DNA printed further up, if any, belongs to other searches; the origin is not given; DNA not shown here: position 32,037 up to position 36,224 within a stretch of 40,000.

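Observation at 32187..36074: Loading module with DH plus an FkbM-type methyltransferase apparently nested inside the FkbH region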

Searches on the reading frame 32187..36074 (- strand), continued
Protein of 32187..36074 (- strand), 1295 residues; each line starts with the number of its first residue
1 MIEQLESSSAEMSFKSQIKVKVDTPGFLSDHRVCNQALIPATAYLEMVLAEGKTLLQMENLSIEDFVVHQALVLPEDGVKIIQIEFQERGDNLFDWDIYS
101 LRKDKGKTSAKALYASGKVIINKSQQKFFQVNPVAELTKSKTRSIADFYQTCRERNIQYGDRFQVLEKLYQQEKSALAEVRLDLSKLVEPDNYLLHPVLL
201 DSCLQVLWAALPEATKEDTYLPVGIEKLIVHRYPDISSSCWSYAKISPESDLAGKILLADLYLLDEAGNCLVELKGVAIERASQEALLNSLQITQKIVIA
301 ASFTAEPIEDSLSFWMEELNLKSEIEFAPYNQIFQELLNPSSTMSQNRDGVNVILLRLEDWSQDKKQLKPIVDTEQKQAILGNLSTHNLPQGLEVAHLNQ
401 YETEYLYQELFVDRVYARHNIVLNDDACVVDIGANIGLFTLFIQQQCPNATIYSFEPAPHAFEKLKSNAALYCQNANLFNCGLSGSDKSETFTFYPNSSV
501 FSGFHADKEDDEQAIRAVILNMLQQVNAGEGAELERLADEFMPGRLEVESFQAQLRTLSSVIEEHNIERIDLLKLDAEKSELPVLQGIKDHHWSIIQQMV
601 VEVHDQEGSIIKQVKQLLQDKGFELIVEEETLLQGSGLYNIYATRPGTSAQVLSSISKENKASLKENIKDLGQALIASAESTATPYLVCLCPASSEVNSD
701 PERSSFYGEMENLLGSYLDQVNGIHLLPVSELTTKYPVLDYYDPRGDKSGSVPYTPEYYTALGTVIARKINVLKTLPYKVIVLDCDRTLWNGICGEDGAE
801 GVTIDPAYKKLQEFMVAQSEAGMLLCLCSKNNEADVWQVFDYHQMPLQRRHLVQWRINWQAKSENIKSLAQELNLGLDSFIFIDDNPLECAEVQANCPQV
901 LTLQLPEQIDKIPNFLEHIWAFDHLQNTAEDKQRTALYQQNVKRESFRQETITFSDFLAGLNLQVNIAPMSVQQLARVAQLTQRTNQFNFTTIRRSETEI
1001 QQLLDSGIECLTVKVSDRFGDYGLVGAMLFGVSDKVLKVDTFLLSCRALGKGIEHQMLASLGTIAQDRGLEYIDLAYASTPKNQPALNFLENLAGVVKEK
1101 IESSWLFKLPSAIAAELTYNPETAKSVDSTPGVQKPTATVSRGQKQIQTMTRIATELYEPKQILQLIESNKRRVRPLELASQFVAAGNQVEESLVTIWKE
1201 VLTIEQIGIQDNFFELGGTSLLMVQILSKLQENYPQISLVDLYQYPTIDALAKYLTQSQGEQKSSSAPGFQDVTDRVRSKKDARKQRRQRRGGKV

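Call 74: find_encoding_contigs(protein=P0006, flank=10000, max_places=1)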
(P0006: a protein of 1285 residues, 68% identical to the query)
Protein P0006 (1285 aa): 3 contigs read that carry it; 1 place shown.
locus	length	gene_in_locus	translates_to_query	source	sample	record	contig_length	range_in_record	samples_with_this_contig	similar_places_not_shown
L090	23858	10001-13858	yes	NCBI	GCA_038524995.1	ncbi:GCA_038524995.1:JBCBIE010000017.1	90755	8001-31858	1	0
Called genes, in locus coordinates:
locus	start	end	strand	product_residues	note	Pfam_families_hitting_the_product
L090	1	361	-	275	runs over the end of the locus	PF01113:DapB_N, PF05173:DapB_C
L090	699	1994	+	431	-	PF05157:MshEN (weak)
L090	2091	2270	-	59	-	PF14105:DUF4278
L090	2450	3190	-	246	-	PF00072:Response_reg, PF00486:Trans_reg_C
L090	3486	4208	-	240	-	PF01182:Glucosamine_iso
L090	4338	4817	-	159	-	PF10517:DM13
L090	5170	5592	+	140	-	PF28240:Npun_F0494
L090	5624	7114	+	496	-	PF01656:CbiA, PF13500:AAA_26, PF07685:GATase_3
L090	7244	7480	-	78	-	-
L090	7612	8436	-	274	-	PF05096:Glu_cyclase_2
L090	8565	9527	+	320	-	-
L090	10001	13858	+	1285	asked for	PF21089:PKS_DH_N, PF14765:PS-DH, PF05050:Methyltransf_21, PF00550:PP-binding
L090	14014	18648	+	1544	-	PF00109:ketoacyl-synt, PF02801:Ketoacyl-synt_C, PF16197:KAsynt_C_assoc, PF22336:RhiE-like_linker, PF22621:CurL-like_PKS_C, PF00698:Acyl_transf_1, PF21394:Beta-ketacyl_N, PF22953:SpnB_Rossmann, +5 more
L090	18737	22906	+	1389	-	PF18563:TubC_N, PF00668:Condensation, PF00501:AMP-binding, PF13193:AMP-binding_C, PF00550:PP-binding, PF00975:Thioesterase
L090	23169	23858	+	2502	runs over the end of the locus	PF14696:Glyoxalase_5, PF00903:Glyoxalase, PF00501:AMP-binding, PF13193:AMP-binding_C, PF00550:PP-binding, PF00668:Condensation, PF00501:AMP-binding, PF13193:AMP-binding_C, +3 more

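Call 75: find_encoding_contigs(protein=P0077, flank=10000, max_places=1)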
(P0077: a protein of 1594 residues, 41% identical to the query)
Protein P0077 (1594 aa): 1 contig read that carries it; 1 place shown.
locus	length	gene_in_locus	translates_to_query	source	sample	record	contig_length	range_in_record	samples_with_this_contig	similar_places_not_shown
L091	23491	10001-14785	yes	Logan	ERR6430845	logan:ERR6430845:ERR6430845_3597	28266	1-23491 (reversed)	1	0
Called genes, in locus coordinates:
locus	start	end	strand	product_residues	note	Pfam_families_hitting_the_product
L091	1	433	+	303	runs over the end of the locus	PF13489:Methyltransf_23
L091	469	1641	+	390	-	-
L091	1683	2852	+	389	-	-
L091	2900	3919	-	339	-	PF01073:3Beta_HSD, PF01370:Epimerase, PF02719:Polysacc_synt_2, PF04321:RmlD_sub_bind, PF16363:GDP_Man_Dehyd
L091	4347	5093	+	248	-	-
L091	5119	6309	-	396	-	PF20706:GT4-conflict, PF00534:Glycos_transf_1, PF13692:Glyco_trans_1_4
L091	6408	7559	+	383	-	PF20706:GT4-conflict, PF13439:Glyco_transf_4, PF13579:Glyco_trans_4_4, PF00534:Glycos_transf_1, PF13692:Glyco_trans_1_4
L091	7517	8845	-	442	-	PF01943:Polysacc_synt (weak)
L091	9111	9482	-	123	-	-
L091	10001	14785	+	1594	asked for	PF21089:PKS_DH_N, PF14765:PS-DH, PF05050:Methyltransf_21, PF00550:PP-binding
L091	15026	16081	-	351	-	PF01522:Polysacc_deac_1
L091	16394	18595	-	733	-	PF05621:TniB (weak), PF09848:SLFN-g3_helicase (weak), PF13191:AAA_16, PF13401:AAA_22, PF01471:PG_binding_1 (weak)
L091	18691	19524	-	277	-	PF13614:AAA_31 (faint)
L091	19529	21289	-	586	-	-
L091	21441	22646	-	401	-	PF10082:BBP2_2 (faint)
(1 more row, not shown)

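Call 76: find_encoding_contigs(protein=P0010, flank=10000, max_places=1)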
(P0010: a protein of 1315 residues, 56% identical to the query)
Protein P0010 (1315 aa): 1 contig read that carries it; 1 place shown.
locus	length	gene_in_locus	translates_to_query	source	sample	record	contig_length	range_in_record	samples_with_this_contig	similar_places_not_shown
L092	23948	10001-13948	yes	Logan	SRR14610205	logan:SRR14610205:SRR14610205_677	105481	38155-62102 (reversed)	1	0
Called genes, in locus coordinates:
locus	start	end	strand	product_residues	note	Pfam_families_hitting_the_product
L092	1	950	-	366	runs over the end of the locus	PF13531:SBP_bac_11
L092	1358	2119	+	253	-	-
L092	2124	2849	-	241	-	-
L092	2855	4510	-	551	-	PF13416:SBP_bac_8, PF13531:SBP_bac_11, PF00092:VWA, PF13519:VWA_2, PF13768:VWA_3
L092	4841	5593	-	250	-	PF13649:Methyltransf_25, PF13847:Methyltransf_31, PF08241:Methyltransf_11, PF08242:Methyltransf_12 (faint)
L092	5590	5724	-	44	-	-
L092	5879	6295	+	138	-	-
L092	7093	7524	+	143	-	-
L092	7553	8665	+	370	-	PF01041:DegT_DnrJ_EryC1, PF00155:Aminotran_1_2 (weak), PF01212:Beta_elim_lyase (weak)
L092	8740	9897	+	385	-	-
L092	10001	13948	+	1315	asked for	PF21089:PKS_DH_N, PF14765:PS-DH, PF05050:Methyltransf_21, PF00550:PP-binding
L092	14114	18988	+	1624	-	PF00109:ketoacyl-synt, PF02801:Ketoacyl-synt_C, PF16197:KAsynt_C_assoc, PF22336:RhiE-like_linker, PF22621:CurL-like_PKS_C, PF00698:Acyl_transf_1, PF22953:SpnB_Rossmann, PF00106:adh_short, +5 more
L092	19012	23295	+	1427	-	PF00668:Condensation, PF00501:AMP-binding, PF13193:AMP-binding_C, PF00550:PP-binding, PF00975:Thioesterase, PF12146:Hydrolase_4 (weak), PF12697:Abhydrolase_6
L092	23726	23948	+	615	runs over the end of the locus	PF00664:ABC_membrane (weak), PF02463:SMC_N (weak), PF00005:ABC_tran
